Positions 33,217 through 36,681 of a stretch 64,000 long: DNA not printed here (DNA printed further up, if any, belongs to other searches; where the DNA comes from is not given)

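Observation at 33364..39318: Giant protein D: unusually long (~56 aa) signal region and a very large C-terminal barrel. Autotransporter-like but atypical.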

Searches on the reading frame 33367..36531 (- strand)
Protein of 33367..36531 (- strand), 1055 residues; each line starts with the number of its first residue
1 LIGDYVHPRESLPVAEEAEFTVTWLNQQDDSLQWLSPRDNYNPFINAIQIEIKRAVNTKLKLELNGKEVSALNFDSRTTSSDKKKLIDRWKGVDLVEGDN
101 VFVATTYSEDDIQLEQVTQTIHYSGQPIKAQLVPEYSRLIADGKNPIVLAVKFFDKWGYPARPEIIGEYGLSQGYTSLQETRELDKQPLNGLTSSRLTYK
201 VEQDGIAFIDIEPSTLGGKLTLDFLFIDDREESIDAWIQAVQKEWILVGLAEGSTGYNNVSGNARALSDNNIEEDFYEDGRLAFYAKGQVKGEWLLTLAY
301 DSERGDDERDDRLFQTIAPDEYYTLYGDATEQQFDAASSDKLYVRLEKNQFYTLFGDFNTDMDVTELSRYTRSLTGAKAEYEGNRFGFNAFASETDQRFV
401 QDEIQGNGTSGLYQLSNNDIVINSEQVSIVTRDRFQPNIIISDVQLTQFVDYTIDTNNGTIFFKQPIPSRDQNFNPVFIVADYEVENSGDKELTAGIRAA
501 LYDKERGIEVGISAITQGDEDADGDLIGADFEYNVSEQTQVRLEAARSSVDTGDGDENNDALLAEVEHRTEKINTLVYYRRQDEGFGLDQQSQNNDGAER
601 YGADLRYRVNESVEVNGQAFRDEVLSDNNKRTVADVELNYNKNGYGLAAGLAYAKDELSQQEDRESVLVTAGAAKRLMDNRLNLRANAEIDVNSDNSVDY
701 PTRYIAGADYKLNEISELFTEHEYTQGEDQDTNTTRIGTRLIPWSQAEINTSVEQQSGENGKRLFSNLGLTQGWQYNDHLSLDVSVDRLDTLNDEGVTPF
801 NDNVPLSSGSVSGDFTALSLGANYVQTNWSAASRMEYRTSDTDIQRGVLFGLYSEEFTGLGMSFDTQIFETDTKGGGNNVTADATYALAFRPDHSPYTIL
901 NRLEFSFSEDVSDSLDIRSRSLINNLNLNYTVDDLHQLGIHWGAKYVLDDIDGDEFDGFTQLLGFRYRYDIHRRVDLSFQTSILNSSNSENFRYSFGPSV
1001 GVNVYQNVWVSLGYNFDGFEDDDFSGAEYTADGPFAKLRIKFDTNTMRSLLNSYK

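Call 35: predict_structure(alignment_id=A2)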
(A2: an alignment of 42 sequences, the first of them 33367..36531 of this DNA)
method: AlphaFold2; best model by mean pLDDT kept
length: 1055 residues; sequences in the alignment: 42
mean_pLDDT: 80.7   pTM: 0.71
mean pLDDT of the five models: 80.7, 80.6, 78.7, 77.7, 74.5
residues with pLDDT >= 90: 298; 70-90: 591; 50-70: 85; < 50: 81
segments of 3 or more residues with pLDDT < 50: 1-16, 189-194, 259-274, 306-335, 800-809
pLDDT, mean of each block of 10 residues (from residue 1): 30 54 87 89 89 93 92 91 91 90 92 91 90 91 88 90 89 81 61 65 91 86 83 88 74 63 33 50 77 84 51 27 28 50 87 89 89 90 93 88 83 80 82 72 76 74 81 82 80 92 90 90 89 90 95 84 93 90 89 83 92 91 87 93 91 86 85 90 91 74 90 87 81 86 79 79 83 83 87 63 43 79 84 89 87 78 87 85 88 84 90 86 88 86 87 85 87 85 79 84 78 79 56 78 71 70
secondary structure, 60 per line:
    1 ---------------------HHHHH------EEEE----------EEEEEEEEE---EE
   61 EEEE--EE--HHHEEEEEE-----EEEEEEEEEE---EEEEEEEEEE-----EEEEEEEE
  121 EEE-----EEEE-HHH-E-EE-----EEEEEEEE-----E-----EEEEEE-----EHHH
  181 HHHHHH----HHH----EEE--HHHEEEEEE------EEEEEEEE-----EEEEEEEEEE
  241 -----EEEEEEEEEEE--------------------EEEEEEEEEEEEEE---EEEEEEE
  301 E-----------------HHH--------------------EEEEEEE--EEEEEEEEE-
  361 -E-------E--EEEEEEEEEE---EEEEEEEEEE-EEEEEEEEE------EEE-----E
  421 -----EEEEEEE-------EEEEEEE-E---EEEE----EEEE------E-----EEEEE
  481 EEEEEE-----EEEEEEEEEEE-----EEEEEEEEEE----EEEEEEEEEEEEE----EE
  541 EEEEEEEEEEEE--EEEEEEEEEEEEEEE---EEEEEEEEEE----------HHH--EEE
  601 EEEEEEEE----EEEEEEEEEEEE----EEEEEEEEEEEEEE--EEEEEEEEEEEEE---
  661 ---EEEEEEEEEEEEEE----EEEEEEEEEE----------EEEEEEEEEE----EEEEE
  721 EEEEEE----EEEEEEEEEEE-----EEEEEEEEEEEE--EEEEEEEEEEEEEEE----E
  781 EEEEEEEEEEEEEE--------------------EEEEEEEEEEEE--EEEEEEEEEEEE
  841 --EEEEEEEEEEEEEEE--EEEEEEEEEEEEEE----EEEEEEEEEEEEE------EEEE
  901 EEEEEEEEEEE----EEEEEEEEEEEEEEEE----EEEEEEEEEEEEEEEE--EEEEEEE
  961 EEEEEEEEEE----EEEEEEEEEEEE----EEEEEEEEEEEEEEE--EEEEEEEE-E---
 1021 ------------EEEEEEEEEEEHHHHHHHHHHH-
elements in order (helices of 4 or more, strands of 3 or more residues): H22-26 E33-36 E47-55 E59-64 E74-79 E85-94 E98-107 E113-123 E129-132 E147-154 E166-171 H178-186 E198-200 E206-211 E218-225 E231-240 E246-256 E277-290 E294-301 E342-348 E351-359 E373-382 E386-395 E397-405 E412-414 E426-432 E440-446 E452-455 E460-463 E476-486 E492-502 E508-517 E522-534 E539-552 E555-569 E573-582 E598-608 E613-624 E629-642 E645-657 E664-677 E682-691 E702-711 E716-726 E731-741 E747-758 E761-775 E780-794 E815-826 E829-840 E843-857 E860-873 E878-890 E897-911 E916-931 E936-951 E954-970 E975-986 E991-1005 E1008-1015 E1033-1043 H1044-1054

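Call 37: fold_search(model_id=the predicted structure, library=pdb)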
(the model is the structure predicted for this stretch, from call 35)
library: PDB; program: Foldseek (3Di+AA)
matches with E <= 10: 1317; with E <= 0.001: 190
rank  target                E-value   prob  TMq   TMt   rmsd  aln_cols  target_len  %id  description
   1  7zgx_A                9.3e-09  1.00  0.20  0.22  19.9      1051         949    9  S-layer Deinoxanthin Binding Complex, C1 symmetry (released 2022-07-13)
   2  8ae1_A                3.1e-08  1.00  0.21  0.23  19.9      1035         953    9  Structure of trimeric SlpA outer membrane protein (released 2022-11-30)
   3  6r2q_B                5.7e-08  1.00  0.20  0.29  23.3       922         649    9  Structure of the Mtr complex (released 2020-04-22)
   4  9ea7                  7.4e-08  0.93  0.08  0.03  64.7      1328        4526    7  The Structure of ApoB100 from Human Low-Density Lipoprotein (released 2024-12-18)
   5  8agd_A                9.3e-08  1.00  0.21  0.20  22.1      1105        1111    9  Full SDBC and SOD assembly (released 2023-04-12)
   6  8h1r_D                1.5e-07  1.00  0.17  0.22  26.0       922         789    8  Crystal structure of LptDE-YifL complex (released 2023-10-25)
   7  1nqe                  1.5e-07  1.00  0.13  0.21  21.2       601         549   10  OUTER MEMBRANE COBALAMIN TRANSPORTER (BTUB) FROM E. COLI (released 2003-04-29)
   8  1nqg                  2.1e-07  1.00  0.14  0.21  21.7       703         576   10  OUTER MEMBRANE COBALAMIN TRANSPORTER (BTUB) FROM E. COLI, WITH BOUND CALCIUM (released 2003-04-29)
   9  3rfz_B                3.9e-07  1.00  0.15  0.18  24.9       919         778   10  Crystal structure of the FimD usher bound to its cognate FimC:FimH substrate (released 2011-06-01)
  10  5fp2_A                4.1e-07  1.00  0.14  0.26  22.9       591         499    8  Crystal structure of the siderophore receptor PirA from Pseudomonas aeruginosa (released 2015-12-09)
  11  8gl8_A                4.5e-07  1.00  0.15  0.10  35.8      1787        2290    7  The Type 9 Secretion System Extended Translocon - SprA-PorV-PPI-RemZ-SkpA-SprE complex (released 2024-01-31)
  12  5fr8_A                6.2e-07  1.00  0.15  0.21  25.4       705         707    8  Crystal structure of the siderophore receptor PirA from Acinetobacter baumannii (released 2016-05-11)
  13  2hdi_A                7.1e-07  1.00  0.12  0.20  26.4       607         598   10  Crystal structure of the Colicin I receptor Cir from E.coli in complex with receptor binding domain of Colicin Ia. (released 2007-05-08)
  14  3rgm                  7.4e-07  1.00  0.13  0.21  21.2       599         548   10  Crystal structure of spin-labeled BtuB T156R1 (released 2011-10-26)
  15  8gl6_A                8.9e-07  1.00  0.17  0.10  35.5      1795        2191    7  The Type 9 Secretion System in vitro assembled, RemA-CTD substrate bound complex (released 2024-01-31)
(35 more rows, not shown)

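Call 39: find_related_loci(query=A2, collection=genome_contigs, flank=8000)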
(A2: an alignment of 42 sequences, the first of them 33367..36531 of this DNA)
Query A2 (1055 aa) in genome_contigs; peptide patterns used: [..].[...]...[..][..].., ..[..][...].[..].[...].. (x = any residue, [..] = any of these).
600 stretches matched a pattern (row limit reached: there are more); 584 encode a relative of the query (tblastn E <= 1e-3); the best 80 are kept; 80 distinct loci.
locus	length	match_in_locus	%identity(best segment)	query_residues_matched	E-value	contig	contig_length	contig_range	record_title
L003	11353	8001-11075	58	24-1048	0e+0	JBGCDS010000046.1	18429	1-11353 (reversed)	MAG: Gammaproteobacteria bacterium isolate SGMAG-67 contig46, whole genome shotgun sequence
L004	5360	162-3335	51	13-1052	0e+0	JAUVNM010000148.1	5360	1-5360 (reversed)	MAG: Gammaproteobacteria bacterium isolate CSMAG_610 CSMAG_610_k141_995859_length_5360_cov_9.0000, whole genome shotgun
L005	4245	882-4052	43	10-1055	0e+0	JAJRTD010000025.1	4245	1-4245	MAG: Gammaproteobacteria bacterium isolate Dive96_bin1.263 k141_356782, whole genome shotgun sequence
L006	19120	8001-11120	42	8-1050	0e+0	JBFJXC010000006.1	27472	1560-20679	MAG: Lentisphaeria bacterium isolate Mix_sand19.2022.05.G.39 k141_4089795_length_27472_cov_14.4721, whole genome shotgun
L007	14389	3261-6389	42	6-1053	0e+0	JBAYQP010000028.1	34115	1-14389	MAG: Desulfuromonadales bacterium isolate SO_2016_LW2_167 scaffold02090_LW138R_2016, whole genome shotgun sequence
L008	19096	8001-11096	43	20-1055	0e+0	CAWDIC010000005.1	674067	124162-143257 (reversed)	MAG: uncultured delta proteobacterium isolate MFD03804.bin.2.20 genome assembly, contig: contig_28605, whole genome shot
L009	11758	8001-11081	43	19-1050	0e+0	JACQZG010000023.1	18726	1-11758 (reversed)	MAG: Nitrospirae bacterium isolate NC_groundwater_1561_Pr4_S-0.65um_47_11 SR1-18-Sp65_coassembly_scaffold_98514, whole g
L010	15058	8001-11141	42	13-1052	0e+0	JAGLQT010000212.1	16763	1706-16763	MAG: Gammaproteobacteria bacterium isolate RS_8_68 ROV157_8.bin.68.fa_212, whole genome shotgun sequence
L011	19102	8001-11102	42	13-1048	0e+0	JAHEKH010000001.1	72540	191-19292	MAG: Gammaproteobacteria bacterium isolate Ww579 NODE_488_length_72540_cov_3.570058, whole genome shotgun sequence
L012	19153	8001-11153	42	10-1052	0e+0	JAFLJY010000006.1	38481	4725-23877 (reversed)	MAG: Gammaproteobacteria bacterium isolate MC-11 c_000000064234_1, whole genome shotgun sequence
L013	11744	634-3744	42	18-1054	0e+0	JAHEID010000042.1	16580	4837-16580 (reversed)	MAG: Deltaproteobacteria bacterium isolate Ww487 NODE_6303_length_16580_cov_5.949086, whole genome shotgun sequence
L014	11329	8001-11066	41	24-1048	0e+0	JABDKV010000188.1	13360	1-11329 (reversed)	MAG: Gammaproteobacteria bacterium isolate SS_bin_58 k127_780642, whole genome shotgun sequence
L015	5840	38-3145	41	19-1054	0e+0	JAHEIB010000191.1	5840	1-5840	MAG: Deltaproteobacteria bacterium isolate Ww484 NODE_49311_length_5840_cov_3.352859, whole genome shotgun sequence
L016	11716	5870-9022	42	10-1052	0e+0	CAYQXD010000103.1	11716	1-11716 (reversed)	MAG TPA_asm: uncultured Thiotrichaceae bacterium isolate SRP215229_co1_115 genome assembly, contig: NODE_3592_length_117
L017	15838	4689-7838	41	13-1055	0e+0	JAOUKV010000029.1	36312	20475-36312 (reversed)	MAG: Gammaproteobacteria bacterium isolate 8_1_Jan_SF_Bin56 8_1_Jan_SF_Bin56_scaffold_433_c1, whole genome shotgun seque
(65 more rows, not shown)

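Call 81: search_solved_structures(query=A2, max_evalue=1, show_alignments=2)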
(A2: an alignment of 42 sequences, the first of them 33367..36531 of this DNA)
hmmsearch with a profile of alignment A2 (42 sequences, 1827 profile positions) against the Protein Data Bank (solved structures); distinct sequences matched with E-value up to 1: 66 (the best 60 are shown).
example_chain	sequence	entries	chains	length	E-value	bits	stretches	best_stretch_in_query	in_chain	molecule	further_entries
8c8k_A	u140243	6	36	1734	8.7e-10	39.5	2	125-212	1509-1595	Cell surface protein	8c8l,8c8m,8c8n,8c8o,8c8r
9ifr_A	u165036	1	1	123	4.5e-07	30.5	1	363-482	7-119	OmpA-like domain-containing protein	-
6f0t_A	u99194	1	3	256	4.6e-07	30.5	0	276-318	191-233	Pizza6-SFW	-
6qsd_A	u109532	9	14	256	7.5e-07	29.8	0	276-318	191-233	Pizza6S | Pizza6-S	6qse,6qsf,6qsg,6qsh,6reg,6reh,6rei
7zpw_A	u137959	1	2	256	3.3e-06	27.7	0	275-318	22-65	Pizza6-TSK-TSH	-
7zpz_A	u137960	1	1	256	5.6e-06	26.9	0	275-318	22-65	Pizza6-TSR-TSH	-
6jfw_A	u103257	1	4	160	8.9e-06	26.2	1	721-772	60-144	PA0833-PD protein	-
7zqg_A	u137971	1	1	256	9.3e-06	26.2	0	276-318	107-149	Pizza6-KSH-TSH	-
7zq2_A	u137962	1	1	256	1.2e-05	25.9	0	276-318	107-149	Pizza6-RSH-TSH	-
5u1h_A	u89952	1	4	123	1.2e-05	25.8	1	704-776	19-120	Outer membrane porin F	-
6f0s_A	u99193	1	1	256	1.6e-05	25.4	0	276-318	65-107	Pizza6-SYW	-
5eb1_B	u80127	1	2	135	1.9e-05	25.2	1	707-771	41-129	YfiB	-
5eaz_A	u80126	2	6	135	1.9e-05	25.2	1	707-771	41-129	YfiB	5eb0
5y61_B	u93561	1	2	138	2e-05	25.1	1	707-771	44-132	YfiB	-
4zhy_B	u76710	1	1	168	2.6e-05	24.7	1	706-771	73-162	YfiB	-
3w6v_A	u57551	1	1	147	0.023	14.9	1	1206-1239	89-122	AdpA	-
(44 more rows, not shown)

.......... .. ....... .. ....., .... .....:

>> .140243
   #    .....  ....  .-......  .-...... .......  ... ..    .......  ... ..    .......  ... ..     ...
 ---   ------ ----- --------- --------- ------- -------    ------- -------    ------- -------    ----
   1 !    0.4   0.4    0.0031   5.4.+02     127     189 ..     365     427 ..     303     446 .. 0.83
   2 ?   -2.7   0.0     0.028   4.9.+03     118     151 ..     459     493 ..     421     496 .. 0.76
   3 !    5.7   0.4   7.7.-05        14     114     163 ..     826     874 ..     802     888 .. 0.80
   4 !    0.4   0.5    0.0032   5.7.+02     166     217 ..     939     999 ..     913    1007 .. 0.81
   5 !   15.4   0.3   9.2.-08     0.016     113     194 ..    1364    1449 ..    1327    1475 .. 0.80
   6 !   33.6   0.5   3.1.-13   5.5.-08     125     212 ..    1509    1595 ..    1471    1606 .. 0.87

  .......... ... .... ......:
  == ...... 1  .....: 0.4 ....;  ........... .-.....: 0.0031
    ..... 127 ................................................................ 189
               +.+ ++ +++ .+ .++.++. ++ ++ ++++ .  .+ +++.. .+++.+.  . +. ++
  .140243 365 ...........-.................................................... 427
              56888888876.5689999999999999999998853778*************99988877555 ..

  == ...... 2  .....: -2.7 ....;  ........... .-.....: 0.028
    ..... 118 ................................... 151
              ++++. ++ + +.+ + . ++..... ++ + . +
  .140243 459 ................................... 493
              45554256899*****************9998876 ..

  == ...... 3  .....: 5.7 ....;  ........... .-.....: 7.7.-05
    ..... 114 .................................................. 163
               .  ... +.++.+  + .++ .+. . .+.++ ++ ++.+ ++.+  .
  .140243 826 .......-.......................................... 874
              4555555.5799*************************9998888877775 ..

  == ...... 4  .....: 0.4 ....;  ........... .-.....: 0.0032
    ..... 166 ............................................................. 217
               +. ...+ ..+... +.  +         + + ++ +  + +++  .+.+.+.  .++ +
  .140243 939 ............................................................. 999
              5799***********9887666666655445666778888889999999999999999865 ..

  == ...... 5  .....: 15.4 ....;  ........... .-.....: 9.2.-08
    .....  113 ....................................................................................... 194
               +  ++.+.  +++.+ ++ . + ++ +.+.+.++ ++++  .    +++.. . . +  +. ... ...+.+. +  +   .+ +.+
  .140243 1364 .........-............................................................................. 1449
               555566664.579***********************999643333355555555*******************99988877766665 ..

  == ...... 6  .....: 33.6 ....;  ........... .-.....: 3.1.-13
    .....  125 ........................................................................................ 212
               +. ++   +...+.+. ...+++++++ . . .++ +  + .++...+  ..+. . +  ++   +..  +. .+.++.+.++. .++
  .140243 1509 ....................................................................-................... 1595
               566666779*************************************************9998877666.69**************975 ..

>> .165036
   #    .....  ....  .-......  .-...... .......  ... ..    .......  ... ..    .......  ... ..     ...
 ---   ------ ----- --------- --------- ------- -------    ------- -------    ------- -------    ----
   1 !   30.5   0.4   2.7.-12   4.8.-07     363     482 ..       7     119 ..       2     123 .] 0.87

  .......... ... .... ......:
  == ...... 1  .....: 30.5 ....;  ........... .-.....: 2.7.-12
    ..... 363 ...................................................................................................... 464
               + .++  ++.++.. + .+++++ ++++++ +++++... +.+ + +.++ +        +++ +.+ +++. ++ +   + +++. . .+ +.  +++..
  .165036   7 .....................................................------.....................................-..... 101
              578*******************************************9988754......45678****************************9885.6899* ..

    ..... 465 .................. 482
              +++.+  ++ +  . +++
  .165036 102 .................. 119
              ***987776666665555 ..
